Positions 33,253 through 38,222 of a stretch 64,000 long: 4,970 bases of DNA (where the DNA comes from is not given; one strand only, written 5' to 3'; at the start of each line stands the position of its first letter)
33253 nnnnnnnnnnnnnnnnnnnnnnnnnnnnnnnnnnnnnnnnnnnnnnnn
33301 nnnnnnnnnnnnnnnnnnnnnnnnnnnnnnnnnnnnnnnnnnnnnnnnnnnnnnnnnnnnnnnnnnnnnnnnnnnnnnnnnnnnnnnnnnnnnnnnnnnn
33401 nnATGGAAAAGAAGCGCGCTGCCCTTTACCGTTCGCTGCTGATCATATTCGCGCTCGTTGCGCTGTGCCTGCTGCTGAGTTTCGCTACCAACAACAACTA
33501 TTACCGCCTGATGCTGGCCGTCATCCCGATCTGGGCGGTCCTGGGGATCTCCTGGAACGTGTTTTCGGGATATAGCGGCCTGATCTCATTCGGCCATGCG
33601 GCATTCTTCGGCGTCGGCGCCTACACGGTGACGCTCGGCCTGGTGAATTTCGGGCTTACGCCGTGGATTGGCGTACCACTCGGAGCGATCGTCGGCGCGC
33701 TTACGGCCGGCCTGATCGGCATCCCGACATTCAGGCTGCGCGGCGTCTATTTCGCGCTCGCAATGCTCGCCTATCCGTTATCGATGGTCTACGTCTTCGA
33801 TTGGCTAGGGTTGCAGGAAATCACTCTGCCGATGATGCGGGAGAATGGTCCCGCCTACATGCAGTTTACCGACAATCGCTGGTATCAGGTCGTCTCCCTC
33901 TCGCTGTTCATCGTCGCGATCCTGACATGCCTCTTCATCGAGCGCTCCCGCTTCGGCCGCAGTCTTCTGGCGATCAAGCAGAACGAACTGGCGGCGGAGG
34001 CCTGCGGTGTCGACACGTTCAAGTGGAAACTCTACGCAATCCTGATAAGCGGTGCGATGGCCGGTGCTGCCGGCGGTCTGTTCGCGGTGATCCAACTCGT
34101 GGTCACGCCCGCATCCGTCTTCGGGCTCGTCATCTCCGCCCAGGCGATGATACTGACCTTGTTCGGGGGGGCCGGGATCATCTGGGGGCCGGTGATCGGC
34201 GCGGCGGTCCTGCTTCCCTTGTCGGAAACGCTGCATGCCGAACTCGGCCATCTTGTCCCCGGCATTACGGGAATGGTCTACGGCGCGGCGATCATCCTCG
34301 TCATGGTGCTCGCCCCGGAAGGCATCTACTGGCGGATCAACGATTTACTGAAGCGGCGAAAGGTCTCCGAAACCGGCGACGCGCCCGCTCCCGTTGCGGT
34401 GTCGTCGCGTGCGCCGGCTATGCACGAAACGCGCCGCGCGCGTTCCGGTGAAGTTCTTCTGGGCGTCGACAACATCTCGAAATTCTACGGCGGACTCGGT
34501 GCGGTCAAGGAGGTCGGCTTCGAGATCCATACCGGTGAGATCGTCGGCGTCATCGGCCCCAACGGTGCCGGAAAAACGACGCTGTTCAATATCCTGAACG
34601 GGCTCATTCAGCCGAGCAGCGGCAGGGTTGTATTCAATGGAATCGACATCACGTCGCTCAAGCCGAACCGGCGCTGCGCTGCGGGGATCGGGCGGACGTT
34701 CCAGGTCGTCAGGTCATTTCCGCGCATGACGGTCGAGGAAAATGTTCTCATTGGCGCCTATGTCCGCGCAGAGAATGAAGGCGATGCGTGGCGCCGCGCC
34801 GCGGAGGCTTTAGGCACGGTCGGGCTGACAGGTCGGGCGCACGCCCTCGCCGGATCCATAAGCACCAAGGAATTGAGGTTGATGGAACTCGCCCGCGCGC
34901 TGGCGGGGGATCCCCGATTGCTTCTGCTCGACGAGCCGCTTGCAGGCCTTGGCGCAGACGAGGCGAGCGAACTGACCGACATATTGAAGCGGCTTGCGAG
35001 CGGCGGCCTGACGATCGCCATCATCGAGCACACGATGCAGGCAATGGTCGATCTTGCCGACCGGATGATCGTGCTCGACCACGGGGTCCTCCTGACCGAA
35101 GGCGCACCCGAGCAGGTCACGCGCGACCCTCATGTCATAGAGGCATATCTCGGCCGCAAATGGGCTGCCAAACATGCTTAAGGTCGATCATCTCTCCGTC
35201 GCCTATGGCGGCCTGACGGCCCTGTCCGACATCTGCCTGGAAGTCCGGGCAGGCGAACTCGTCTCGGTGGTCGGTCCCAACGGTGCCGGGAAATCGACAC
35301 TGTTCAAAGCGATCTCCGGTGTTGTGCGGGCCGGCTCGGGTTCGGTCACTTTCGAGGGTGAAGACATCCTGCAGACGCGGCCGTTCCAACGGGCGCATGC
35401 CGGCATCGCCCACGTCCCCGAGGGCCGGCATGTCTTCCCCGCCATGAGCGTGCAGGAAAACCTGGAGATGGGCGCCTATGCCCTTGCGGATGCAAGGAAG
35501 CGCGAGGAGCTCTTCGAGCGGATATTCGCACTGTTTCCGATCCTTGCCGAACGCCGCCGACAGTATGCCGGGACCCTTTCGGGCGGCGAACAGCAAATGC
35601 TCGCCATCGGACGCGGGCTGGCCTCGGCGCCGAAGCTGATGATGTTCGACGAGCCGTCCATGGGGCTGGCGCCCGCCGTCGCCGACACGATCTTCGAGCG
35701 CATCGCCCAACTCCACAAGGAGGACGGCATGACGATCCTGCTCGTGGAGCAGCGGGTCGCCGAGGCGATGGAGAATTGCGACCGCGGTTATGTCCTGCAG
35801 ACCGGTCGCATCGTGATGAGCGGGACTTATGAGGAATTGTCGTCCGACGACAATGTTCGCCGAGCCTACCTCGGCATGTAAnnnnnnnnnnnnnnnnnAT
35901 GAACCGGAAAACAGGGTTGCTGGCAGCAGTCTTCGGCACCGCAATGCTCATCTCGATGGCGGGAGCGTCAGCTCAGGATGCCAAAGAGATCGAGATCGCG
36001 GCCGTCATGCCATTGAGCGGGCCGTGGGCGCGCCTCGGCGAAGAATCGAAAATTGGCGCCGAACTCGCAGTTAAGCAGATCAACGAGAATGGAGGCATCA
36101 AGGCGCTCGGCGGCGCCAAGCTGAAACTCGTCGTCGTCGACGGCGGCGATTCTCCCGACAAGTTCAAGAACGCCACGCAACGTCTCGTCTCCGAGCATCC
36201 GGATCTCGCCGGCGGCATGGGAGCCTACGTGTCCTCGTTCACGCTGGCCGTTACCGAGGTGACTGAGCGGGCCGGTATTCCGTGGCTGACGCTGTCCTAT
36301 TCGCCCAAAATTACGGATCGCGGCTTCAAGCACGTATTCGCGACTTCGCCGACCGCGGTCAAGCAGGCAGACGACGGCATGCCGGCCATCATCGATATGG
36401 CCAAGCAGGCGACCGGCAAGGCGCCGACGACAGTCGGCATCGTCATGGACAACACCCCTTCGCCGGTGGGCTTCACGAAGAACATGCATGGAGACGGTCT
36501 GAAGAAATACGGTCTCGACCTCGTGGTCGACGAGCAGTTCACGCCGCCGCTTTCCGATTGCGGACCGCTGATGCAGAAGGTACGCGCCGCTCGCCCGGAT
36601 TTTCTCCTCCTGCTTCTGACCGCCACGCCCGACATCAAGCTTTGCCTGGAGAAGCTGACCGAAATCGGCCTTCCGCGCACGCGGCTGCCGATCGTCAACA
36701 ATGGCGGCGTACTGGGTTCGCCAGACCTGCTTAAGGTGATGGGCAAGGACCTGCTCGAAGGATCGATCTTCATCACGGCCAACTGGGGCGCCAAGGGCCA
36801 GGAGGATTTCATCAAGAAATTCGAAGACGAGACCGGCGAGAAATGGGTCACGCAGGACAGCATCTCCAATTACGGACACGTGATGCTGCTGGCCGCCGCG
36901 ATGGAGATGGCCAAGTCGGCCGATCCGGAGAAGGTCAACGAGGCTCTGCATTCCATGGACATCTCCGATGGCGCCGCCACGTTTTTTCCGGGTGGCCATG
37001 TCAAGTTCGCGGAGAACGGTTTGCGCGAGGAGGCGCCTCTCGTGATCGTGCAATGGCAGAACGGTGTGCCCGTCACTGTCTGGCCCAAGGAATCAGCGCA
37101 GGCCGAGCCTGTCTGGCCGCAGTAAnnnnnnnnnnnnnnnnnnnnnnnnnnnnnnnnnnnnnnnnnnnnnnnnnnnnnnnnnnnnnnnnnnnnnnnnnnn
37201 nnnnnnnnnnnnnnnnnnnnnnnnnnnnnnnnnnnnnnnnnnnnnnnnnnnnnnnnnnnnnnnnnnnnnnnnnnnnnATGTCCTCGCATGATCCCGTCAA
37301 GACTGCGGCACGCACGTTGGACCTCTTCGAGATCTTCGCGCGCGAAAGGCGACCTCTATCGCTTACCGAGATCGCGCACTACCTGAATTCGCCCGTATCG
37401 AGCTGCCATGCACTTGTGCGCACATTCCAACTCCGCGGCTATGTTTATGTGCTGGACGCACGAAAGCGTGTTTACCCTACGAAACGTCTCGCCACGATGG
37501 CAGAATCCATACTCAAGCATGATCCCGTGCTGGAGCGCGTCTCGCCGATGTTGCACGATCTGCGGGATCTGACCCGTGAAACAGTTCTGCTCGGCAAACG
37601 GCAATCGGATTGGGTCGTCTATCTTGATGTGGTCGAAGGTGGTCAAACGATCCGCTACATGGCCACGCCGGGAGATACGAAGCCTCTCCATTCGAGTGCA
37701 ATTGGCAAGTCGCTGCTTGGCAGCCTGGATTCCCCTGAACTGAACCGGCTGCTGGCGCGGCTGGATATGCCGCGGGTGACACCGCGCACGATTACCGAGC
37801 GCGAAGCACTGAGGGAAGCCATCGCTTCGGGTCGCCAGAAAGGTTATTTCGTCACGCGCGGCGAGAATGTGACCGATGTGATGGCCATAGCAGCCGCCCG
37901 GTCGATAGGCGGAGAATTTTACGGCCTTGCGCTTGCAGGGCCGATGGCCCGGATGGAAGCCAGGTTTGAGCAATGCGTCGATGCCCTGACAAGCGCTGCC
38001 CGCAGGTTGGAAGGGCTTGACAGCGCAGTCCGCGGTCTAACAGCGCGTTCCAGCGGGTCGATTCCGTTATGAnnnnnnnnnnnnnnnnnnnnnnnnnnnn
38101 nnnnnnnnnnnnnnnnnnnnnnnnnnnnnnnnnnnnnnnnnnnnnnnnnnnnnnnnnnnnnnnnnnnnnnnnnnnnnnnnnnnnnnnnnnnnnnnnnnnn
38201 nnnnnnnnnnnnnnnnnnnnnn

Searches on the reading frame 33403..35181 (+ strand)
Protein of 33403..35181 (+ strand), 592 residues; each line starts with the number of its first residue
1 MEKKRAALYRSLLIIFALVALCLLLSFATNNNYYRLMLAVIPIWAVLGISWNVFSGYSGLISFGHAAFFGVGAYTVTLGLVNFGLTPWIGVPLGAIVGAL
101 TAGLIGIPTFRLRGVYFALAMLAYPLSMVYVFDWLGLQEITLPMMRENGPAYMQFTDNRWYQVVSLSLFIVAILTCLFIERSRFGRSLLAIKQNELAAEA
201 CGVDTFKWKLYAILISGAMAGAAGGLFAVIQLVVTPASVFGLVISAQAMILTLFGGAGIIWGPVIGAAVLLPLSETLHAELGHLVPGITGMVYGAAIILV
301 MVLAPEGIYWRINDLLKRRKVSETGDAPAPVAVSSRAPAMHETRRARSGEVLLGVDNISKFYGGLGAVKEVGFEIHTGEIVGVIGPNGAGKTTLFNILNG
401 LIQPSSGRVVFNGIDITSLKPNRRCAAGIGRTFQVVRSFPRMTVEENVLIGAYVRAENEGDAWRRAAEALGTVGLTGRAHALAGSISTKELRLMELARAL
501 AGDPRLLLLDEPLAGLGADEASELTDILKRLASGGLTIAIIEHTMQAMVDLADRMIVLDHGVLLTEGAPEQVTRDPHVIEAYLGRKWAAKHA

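Call 10: search_protein_families(library=pfam, proteins=[window:33403-35181:+])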
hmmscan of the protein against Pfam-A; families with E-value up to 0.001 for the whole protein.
window:33403-35181:+ (592 aa): 4 families
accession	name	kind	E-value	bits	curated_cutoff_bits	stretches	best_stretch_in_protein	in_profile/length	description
PF02653.21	BPD_transp_2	-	1.4e-36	126.4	26.8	1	37-301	5-269/269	Branched-chain amino acid transport system / permease component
PF00005.33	ABC_tran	-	1.6e-29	103.7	25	1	369-514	2-137/137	ABC transporter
PF12399.14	BCA_ABC_TP_C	-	1.4e-08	34.6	25.5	1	564-585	3-24/27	Branched-chain amino acid ATP-binding cassette transporter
PF13304.12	AAA_21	-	0.00026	21.6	27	1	380-404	1-25/304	AAA domain, putative AbiEii toxin, Type IV TA system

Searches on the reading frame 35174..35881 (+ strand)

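Call 10: search_protein_families(library=pfam, proteins=[window:35174-35881:+])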
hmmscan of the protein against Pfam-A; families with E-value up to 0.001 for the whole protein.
window:35174-35881:+ (235 aa): 7 families
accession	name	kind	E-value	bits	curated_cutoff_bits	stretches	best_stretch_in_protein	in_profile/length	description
PF00005.33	ABC_tran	-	2.3e-30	106.4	25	1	17-162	1-136/137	ABC transporter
PF13304.12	AAA_21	-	1.8e-10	41.8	27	1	30-56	2-31/304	AAA domain, putative AbiEii toxin, Type IV TA system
PF02463.25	SMC_N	-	1.3e-05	25.1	40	1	29-202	26-208/220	RecF/RecN/SMC N terminal domain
PF13555.12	AAA_29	-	0.00022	21.4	27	1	27-54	23-49/61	P-loop containing region of AAA domain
PF13476.12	AAA_23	-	0.00044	21.4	27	1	29-48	21-40/201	AAA domain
PF13514.12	AAA_27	-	0.00062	19.8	22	0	10-48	10-47/206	AAA domain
PF12399.14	BCA_ABC_TP_C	-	0.00097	19.1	25.5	0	213-234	2-23/27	Branched-chain amino acid ATP-binding cassette transporter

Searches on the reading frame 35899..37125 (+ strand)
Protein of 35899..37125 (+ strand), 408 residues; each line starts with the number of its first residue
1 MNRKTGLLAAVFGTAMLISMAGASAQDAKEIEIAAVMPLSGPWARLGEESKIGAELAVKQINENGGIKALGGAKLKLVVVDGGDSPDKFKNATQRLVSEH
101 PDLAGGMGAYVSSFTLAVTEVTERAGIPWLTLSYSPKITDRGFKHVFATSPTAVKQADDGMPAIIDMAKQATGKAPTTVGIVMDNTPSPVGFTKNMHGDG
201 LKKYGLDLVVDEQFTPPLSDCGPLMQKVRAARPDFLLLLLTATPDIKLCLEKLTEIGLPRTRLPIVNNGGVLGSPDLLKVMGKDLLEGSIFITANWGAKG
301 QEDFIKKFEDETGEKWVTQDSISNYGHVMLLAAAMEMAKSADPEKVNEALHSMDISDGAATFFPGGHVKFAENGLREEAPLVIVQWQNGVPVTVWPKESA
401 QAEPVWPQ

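Call 10: search_protein_families(library=pfam, proteins=[window:35899-37125:+])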
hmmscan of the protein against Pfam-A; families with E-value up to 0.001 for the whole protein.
window:35899-37125:+ (408 aa): 3 families
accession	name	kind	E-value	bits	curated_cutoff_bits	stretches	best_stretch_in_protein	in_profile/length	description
PF13458.12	Peripla_BP_6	-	2e-48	166.3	31.7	1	30-388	1-341/343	Periplasmic binding protein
PF13433.12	Peripla_BP_5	-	8.4e-18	65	27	1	32-356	2-312/363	Periplasmic binding protein domain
PF01094.35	ANF_receptor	-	5.1e-09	36.1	25.4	1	53-388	5-352/353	Receptor family ligand binding region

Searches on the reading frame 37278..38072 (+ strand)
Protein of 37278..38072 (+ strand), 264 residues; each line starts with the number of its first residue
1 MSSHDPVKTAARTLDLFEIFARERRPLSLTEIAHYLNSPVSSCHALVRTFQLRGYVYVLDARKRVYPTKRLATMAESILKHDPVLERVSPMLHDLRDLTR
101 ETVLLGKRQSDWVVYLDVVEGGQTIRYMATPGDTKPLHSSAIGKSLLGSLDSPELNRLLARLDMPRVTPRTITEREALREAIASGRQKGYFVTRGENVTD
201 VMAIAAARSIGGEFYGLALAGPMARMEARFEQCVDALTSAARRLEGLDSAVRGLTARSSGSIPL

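Call 10: search_protein_families(library=pfam, proteins=[window:37278-38072:+])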
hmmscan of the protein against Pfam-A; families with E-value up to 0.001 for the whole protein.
window:37278-38072:+ (264 aa): 2 families
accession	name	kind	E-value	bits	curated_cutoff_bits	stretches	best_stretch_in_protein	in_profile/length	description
PF01614.24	IclR_C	-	1.8e-30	106.2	24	1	78-243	3-171/174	Bacterial transcriptional regulator IclR C-terminal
PF09339.16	HTH_IclR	-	1e-11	44.8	22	1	10-57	2-49/52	IclR helix-turn-helix domain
